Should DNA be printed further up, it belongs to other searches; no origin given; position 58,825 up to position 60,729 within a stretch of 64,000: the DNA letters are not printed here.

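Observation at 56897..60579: Three-gene operon: small protein + short Rad50/SMC-like zinc-hook ABC ATPase + PIN-like/helical protein. This is a candidate undescribed defence or DNA-processing system.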

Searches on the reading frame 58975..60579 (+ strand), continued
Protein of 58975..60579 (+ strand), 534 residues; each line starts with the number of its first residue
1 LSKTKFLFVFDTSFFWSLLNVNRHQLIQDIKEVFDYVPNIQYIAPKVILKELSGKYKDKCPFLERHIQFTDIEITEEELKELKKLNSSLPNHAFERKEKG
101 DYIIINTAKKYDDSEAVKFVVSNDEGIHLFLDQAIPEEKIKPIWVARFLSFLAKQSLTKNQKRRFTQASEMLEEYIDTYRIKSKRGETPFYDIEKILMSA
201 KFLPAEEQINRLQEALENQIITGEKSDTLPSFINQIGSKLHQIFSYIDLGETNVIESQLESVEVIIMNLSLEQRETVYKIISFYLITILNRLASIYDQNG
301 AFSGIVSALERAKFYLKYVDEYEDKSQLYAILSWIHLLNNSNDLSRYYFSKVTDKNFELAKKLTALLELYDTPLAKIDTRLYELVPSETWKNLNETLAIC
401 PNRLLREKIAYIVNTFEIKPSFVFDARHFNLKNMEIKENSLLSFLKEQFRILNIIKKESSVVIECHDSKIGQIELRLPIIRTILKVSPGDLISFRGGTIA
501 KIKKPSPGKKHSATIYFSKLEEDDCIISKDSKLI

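Call 57: search_protein_families(library=padloc, proteins=[L004:4163-5989:+, L005:1075-2910:+, L008:4137-5969:+, L004:6001-7596:+, L005:2933-4597:+, L008:6001-7572:+, L004:3937-4170:+, L005:830-1078:+, L008:3878-4147:+], max_evalue=0.001)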
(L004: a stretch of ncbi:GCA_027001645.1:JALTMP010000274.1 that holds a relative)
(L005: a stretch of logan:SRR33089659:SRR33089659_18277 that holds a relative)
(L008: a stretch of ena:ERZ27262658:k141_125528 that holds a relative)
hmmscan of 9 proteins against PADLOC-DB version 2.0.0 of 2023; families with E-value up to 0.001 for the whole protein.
L004:4163-5989:+ (608 aa): 62 families (the best 25 are shown)
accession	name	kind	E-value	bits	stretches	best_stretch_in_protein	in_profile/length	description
PDLC03859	LmuB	-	1.7e-30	104.8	1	2-597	5-593/611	-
PDLC04135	mad3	-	8.1e-19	66.4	1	1-592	1-326/374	mads_3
PDLC03865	LmuB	-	8.2e-18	62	2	144-500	324-736/1007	-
PDLC03863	LmuB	-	1.9e-15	54.6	2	186-438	192-448/610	-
PDLC03862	LmuB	-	5e-15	52.9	2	181-509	197-522/643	-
PDLC02747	PbeC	-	6.5e-14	49.7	1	2-447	3-486/632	PbeC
PDLC03860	LmuB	-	3.7e-12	43.6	2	18-85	21-82/565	-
PDLC02756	PbeC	-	6.2e-11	40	2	2-51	3-59/643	PbeC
PDLC00278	PtuA1|PtuA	-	2.9e-10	38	1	2-48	3-48/436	AAA ATPase domain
PDLC00311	PtuA1|PtuA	-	3.7e-10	37.4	1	2-48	3-48/455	AAA ATPase domain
PDLC02730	PbeC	-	5.7e-10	36.6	1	2-52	3-57/651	PbeC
PDLC00279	PtuA1|PtuA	-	1.3e-09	35.7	1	2-52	6-55/416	AAA ATPase domain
PDLC02667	DndD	-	1.4e-09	35.3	1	2-53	3-62/657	DndD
PDLC00091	GajA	-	1.6e-09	35.2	1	2-52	3-53/627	AAA ATPase domain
PDLC03867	LmuB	-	1.6e-09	34.8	1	15-56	17-56/605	-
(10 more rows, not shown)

L005:1075-2910:+ (611 aa): 48 families (the best 25 are shown)
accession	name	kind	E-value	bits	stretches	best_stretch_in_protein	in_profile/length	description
PDLC03859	LmuB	-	2.2e-26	91.3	2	147-587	175-588/611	-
PDLC02747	PbeC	-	3e-14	50.8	1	3-51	3-53/632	PbeC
PDLC04135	mad3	-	4.8e-14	50.7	1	5-593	4-333/374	mads_3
PDLC03863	LmuB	-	1.3e-12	45.3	1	2-65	4-59/610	-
PDLC03864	LmuB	-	9.8e-12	42.2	1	179-600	254-650/657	-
PDLC02714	PbeC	-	4.2e-10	37.1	1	1-52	1-56/651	PbeC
PDLC02668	DndD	-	1.5e-09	35.4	1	344-567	383-605/659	DndD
PDLC03865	LmuB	-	2.1e-09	34.1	1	165-523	362-727/1007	-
PDLC04178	HEC-01A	-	2.3e-09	34.8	1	2-47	8-51/399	-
PDLC02756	PbeC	-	4.9e-09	33.7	1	338-599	381-635/643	PbeC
PDLC03868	LmuB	-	6.4e-09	32.7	1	3-48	6-52/1035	-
PDLC04140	mad8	-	1.2e-08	32.9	1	15-280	18-186/314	mads_8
PDLC04164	AriA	-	1.3e-08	32.7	1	493-587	146-235/253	-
PDLC00277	PtuA1|PtuA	-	2.8e-08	31.4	1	1-71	1-70/423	AAA ATPase domain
PDLC03862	LmuB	-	4.2e-08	30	2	309-504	329-516/643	-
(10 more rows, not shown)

L008:4137-5969:+ (610 aa): 39 families (the best 25 are shown)
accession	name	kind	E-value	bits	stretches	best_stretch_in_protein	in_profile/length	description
PDLC03859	LmuB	-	3.6e-33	113.6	1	2-597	5-592/611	-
PDLC04135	mad3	-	5.9e-21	73.4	1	1-596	1-329/374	mads_3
PDLC03863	LmuB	-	2.3e-17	60.9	1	2-437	5-445/610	-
PDLC03865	LmuB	-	1.1e-12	45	2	146-509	548-869/1007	-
PDLC02979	AriA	-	2e-10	39.1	1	1-44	1-44/373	-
PDLC00091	GajA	-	3.5e-09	34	1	2-64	3-64/627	AAA ATPase domain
PDLC03867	LmuB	-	4.6e-09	33.3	1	13-53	15-54/605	-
PDLC02747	PbeC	-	5.2e-09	33.5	1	2-92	3-102/632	PbeC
PDLC00278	PtuA1|PtuA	-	7.2e-09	33.4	1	2-47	3-47/436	AAA ATPase domain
PDLC03862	LmuB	-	3.6e-08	30.2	2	235-476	245-501/643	-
PDLC00271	PtuA1|PtuA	-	1.3e-07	29.5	1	2-48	3-48/421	AAA ATPase domain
PDLC02722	PbeC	-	2e-07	28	1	2-292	3-282/643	PbeC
PDLC00279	PtuA1|PtuA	-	2.6e-07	28.1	1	2-80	6-82/416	AAA ATPase domain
PDLC03868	LmuB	-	2.9e-07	27.2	1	163-467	157-465/1035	-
PDLC03864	LmuB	-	5e-07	26.6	0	18-52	67-102/657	-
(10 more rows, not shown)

L004:6001-7596:+ (531 aa): 0 families

L005:2933-4597:+ (554 aa): 0 families

L008:6001-7572:+ (523 aa): 0 families

L004:3937-4170:+ (77 aa): 0 families

L005:830-1078:+ (82 aa): 0 families

L008:3878-4147:+ (89 aa): 0 families

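Call 59: search_protein_families(library=ncbifam, proteins=[L004:4163-5989:+, L005:1075-2910:+, L008:4137-5969:+], max_evalue=1e-8)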
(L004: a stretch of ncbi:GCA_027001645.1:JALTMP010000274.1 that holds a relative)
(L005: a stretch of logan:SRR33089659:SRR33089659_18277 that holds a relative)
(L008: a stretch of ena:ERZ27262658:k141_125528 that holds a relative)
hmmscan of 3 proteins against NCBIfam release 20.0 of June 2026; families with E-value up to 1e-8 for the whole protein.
L004:4163-5989:+ (608 aa): 11 families
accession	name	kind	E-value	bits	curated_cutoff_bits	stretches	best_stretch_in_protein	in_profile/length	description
NF003034.1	PRK03918.1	equivalog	5.4e-30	104.1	700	1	2-313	3-307/878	DNA double-strand break repair ATPase Rad50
NF045487.1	ASRP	equivalog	1.6e-23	83.2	300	1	9-510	1-491/593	archaea-specific SMC-related protein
NF002244.0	PRK01156.1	equivalog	4.9e-23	81.2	847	1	2-241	3-245/895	DNA double-strand break repair ATPase Rad50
NF041035.1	Rad50_Halo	equivalog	2.4e-19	69.2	1000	1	2-441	3-443/883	DNA double-strand break repair ATPase Rad50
NF053563.1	Rkd4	equivalog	3.3e-19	68.5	860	1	2-194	3-192/747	arcadin-4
NF041034.1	Rad50_Sulf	equivalog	9e-18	63.5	1000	1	2-249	3-240/872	DNA double-strand break repair ATPase Rad50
TIGR02169.1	SMC_prok_A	equivalog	4.7e-16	57.7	729.4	0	2-47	2-47/1165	chromosome segregation protein SMC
TIGR02168.1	SMC_prok_B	equivalog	1.9e-13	49.1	567.35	0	2-46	2-46/1181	chromosome segregation protein SMC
NF002572.0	PRK02224.1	equivalog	1e-12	47.2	1087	1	2-438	3-443/888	DNA double-strand break repair ATPase Rad50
NF045780.1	TrlF_fam_ATP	equivalog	9.7e-11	41.1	350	1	12-434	298-721/944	TrlF family AAA-like ATPase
TIGR00611.2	recf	equivalog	9.9e-09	34.8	172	0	2-52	1-50/339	DNA replication/repair protein RecF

L005:1075-2910:+ (611 aa): 5 families
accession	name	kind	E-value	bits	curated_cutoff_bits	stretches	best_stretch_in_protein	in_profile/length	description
NF002572.0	PRK02224.1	equivalog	5.7e-26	91.1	1087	1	1-93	1-93/888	DNA double-strand break repair ATPase Rad50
NF041035.1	Rad50_Halo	equivalog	1e-25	90.3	1000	2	139-466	285-611/883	DNA double-strand break repair ATPase Rad50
NF045487.1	ASRP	equivalog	2.2e-20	72.8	300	1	163-582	163-591/593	archaea-specific SMC-related protein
NF002244.0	PRK01156.1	equivalog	1.3e-15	56.6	847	1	3-281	3-275/895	DNA double-strand break repair ATPase Rad50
NF003034.1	PRK03918.1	equivalog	1e-14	53.5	700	1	1-442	1-419/878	DNA double-strand break repair ATPase Rad50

L008:4137-5969:+ (610 aa): 10 families
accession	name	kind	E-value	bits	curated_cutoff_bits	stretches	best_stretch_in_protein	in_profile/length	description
NF003034.1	PRK03918.1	equivalog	1.4e-24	86.1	700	1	2-299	3-288/878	DNA double-strand break repair ATPase Rad50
NF045487.1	ASRP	equivalog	2.2e-22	79.4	300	1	9-566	1-574/593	archaea-specific SMC-related protein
NF041035.1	Rad50_Halo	equivalog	1.2e-16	60.3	1000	1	2-301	3-289/883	DNA double-strand break repair ATPase Rad50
NF002244.0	PRK01156.1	equivalog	6.7e-16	57.5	847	1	2-235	3-229/895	DNA double-strand break repair ATPase Rad50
NF002572.0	PRK02224.1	equivalog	1.1e-14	53.8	1087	0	2-97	3-95/888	DNA double-strand break repair ATPase Rad50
TIGR02169.1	SMC_prok_A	equivalog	4.4e-14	51.2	729.4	1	2-47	2-47/1165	chromosome segregation protein SMC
NF053563.1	Rkd4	equivalog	1.6e-13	49.7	860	1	2-197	3-193/747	arcadin-4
NF041034.1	Rad50_Sulf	equivalog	2.4e-12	45.6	1000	0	2-86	3-83/872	DNA double-strand break repair ATPase Rad50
NF045780.1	TrlF_fam_ATP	equivalog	9.3e-10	37.9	350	1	3-380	291-682/944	TrlF family AAA-like ATPase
TIGR02168.1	SMC_prok_B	equivalog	1.2e-09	36.5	567.35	0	2-51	2-50/1181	chromosome segregation protein SMC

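Call 60: predict_structure(alignment_id=A6)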
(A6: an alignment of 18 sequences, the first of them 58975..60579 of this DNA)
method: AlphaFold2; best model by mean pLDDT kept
length: 534 residues; sequences in the alignment: 18
mean_pLDDT: 89.7   pTM: 0.75
mean pLDDT of the five models: 89.7, 89.4, 89.2, 85.7, 85.6
residues with pLDDT >= 90: 338; 70-90: 186; 50-70: 10; < 50: 0
segments of 3 or more residues with pLDDT < 50: none
pLDDT, mean of each block of 10 residues (from residue 1): 82 91 84 87 94 89 92 91 92 87 94 89 93 88 94 91 93 91 87 85 80 92 88 94 92 95 94 89 94 91 93 91 87 93 95 93 94 91 89 81 89 74 86 91 92 91 89 92 89 94 85 92 88 74
secondary structure, 60 per line:
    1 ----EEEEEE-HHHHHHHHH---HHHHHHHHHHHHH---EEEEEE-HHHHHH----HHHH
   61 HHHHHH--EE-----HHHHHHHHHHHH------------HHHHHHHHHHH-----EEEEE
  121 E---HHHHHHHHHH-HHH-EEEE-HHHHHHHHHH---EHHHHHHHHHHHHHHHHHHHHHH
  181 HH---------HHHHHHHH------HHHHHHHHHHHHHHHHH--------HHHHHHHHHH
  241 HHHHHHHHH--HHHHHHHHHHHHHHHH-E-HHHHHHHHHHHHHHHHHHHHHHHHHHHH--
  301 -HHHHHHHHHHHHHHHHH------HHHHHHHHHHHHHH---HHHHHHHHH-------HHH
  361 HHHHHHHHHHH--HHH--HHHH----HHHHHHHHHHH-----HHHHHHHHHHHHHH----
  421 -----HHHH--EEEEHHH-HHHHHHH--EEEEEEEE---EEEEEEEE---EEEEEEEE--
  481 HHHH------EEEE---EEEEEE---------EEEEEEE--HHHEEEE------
elements in order: E5-10 H12-20 H24-36 E40-45 H47-52 H57-66 H76-87 H100-110 E116-121 H125-134 E140-143 H145-154 H159-182 H192-199 H206-222 H231-249 H252-267 H271-298 H302-318 H325-338 H342-350 H358-371 H379-382 H387-397 H403-416 H426-429 E432-435 H440-446 E449-456 E460-467 E471-478 H481-484 E491-494 E498-503 E513-519 E525-528

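Call 65: find_related_loci(query=A1, collection=genome_contigs, flank=8000)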
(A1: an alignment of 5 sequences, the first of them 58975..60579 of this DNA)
Query A1 (534 aa) in genome_contigs; peptide patterns used: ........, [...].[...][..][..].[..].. (x = any residue, [..] = any of these).
99 stretches matched a pattern; 4 encode a relative of the query (tblastn E <= 1e-3); 4 distinct loci.
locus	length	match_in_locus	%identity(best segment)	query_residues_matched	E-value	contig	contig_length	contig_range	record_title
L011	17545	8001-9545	83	20-534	0e+0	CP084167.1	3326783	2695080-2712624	MAG: Candidatus Heimdallarchaeum endolithica isolate PR6 chromosome, complete genome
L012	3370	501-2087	35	4-534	1e-106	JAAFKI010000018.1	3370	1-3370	MAG: Candidatus Heimdallarchaeota archaeon isolate C4.bin.14 k83_246342, whole genome shotgun sequence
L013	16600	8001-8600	35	4-201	8e-26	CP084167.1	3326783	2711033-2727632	MAG: Candidatus Heimdallarchaeum endolithica isolate PR6 chromosome, complete genome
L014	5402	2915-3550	29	1-216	5e-14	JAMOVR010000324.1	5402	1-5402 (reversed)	MAG: Candidatus Heimdallarchaeota archaeon isolate PIR-30_metabat2_scaf2bin.046 PIR-30_scaffold_7223_c1, whole genome sh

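Call 86: list_cluster_members(proteins=[P0025, P0028, P0034, P0032, P0023, P0020, P0019, P0017, P0027, P0033])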
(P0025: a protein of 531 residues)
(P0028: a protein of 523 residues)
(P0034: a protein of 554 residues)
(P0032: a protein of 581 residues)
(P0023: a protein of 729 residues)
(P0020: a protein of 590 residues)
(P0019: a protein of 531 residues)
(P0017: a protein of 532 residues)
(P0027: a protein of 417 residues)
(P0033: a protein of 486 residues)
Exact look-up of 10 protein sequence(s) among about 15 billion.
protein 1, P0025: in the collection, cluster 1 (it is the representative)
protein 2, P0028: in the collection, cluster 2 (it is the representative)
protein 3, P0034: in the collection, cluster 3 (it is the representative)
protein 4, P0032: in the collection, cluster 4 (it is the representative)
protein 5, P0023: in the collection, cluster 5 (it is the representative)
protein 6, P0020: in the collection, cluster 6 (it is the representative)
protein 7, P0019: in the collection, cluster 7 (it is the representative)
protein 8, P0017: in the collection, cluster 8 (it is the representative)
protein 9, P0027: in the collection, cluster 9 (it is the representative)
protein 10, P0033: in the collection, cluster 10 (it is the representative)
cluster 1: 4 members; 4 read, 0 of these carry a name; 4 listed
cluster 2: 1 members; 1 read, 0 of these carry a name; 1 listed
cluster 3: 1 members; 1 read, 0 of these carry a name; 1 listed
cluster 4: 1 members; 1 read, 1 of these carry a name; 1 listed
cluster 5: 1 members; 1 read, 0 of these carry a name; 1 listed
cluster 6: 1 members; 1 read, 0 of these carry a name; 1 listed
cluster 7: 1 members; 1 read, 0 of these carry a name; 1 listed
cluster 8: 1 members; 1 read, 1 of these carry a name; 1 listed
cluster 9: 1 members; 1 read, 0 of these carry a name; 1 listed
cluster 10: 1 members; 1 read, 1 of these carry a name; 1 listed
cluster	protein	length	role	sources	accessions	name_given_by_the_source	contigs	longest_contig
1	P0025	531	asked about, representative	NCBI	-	-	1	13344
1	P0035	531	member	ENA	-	-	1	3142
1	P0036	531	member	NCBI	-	-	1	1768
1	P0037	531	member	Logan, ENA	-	-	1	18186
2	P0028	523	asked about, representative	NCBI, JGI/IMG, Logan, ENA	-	-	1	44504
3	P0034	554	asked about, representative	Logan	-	-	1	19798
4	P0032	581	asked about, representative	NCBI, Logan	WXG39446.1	MAG: hypothetical protein WED07_01205 [Candidatus Freyarchaeum deiterrae]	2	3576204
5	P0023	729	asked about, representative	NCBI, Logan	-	-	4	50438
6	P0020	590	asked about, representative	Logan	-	-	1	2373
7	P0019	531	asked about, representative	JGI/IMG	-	-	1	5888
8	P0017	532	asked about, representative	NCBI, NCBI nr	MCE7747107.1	MAG: hypothetical protein GPJ51_01830 [Candidatus Heimdallarchaeota archaeon] | hypothetical protein [Candidatus Heimdallarchaeota archaeon]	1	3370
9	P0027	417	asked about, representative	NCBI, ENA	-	-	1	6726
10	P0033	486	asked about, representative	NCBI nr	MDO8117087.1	hypothetical protein [Candidatus Sigynarchaeota archaeon]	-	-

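Call 90: fold_search(model_id=the predicted structure, library=pdb)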
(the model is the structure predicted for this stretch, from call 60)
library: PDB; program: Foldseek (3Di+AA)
matches with E <= 10: 797; with E <= 0.001: 1
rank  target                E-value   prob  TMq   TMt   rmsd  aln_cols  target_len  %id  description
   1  8bpo_t2               3.0e-04  0.98  0.13  0.16  19.6       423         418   12  Structure of rabbit 80S ribosome translating beta-tubulin in complex with tetratricopeptide protein 5 (TTC5) and S-ph (released 2023-07-05)
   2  4abn_A                6.7e-03  0.69  0.12  0.15  20.6       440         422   10  Crystal structure of full length mouse Strap (TTC5) (released 2012-01-25)
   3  6t59_TT               2.1e-02  0.63  0.16  0.19  23.1       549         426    9  Structure of rabbit 80S ribosome translating beta-tubulin in complex with tetratricopeptide protein 5 and nascent cha (released 2019-11-27)
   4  2pqa_C                3.0e-02  1.00  0.11  0.41   4.7        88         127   11  Crystal Structure of Full-length Human RPA 14/32 Heterodimer (released 2007-11-13)
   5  2pqa_A                3.1e-02  1.00  0.11  0.41   4.4        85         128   12  Crystal Structure of Full-length Human RPA 14/32 Heterodimer (released 2007-11-13)
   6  2zzf                  4.0e-02  0.33  0.13  0.10  21.2       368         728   13  Crystal structure of alanyl-tRNA synthetase without oligomerization domain (released 2009-07-21)
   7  2xvs                  5.0e-02  1.00  0.13  0.36   5.4        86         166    9  Crystal structure of human TTC5 (Strap) C-terminal OB domain (released 2010-11-17)
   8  4lct_C                5.8e-02  0.90  0.21  0.31  23.0       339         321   14  Crystal Structure and Versatile Functional Roles of the COP9 Signalosome Subunit 1 (released 2013-07-17)
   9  8bbe_D                7.3e-02  0.85  0.23  0.20  20.3       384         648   12  Structure of the IFT-A complex; IFT-A2 module (released 2022-12-21)
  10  4jhr_A                9.2e-02  0.92  0.22  0.33  11.2       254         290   11  An auto-inhibited conformation of LGN reveals a distinct interaction mode between GoLoco motifs and TPR motifs (released 2013-06-05)
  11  1jb7_A                9.6e-02  0.94  0.12  0.14  12.9       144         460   11  DNA G-Quartets in a 1.86 A Resolution Structure of an Oxytricha nova Telomeric Protein-DNA Complex (released 2001-06-11)
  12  1kix_A                1.2e-01  0.95  0.12  0.14  12.2       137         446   10  Dimeric Structure of the O. nova Telomere End Binding Protein Alpha Subunit with Bound ssDNA (released 2002-02-22)
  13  7v6p                  1.2e-01  0.87  0.16  0.32  18.0       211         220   16  Crystal structure of human sNASP TPR domain (released 2021-12-29)
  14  6t46_A                1.2e-01  0.72  0.22  0.31  22.5       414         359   13  Structure of the Rap conjugation gene regulator of the plasmid pLS20 in complex with the Phr* peptide (released 2020-06-24)
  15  5z7d_A                1.3e-01  1.00  0.15  0.19   8.5       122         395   12  p204HINab-dsDNA complex structure (released 2019-01-30)
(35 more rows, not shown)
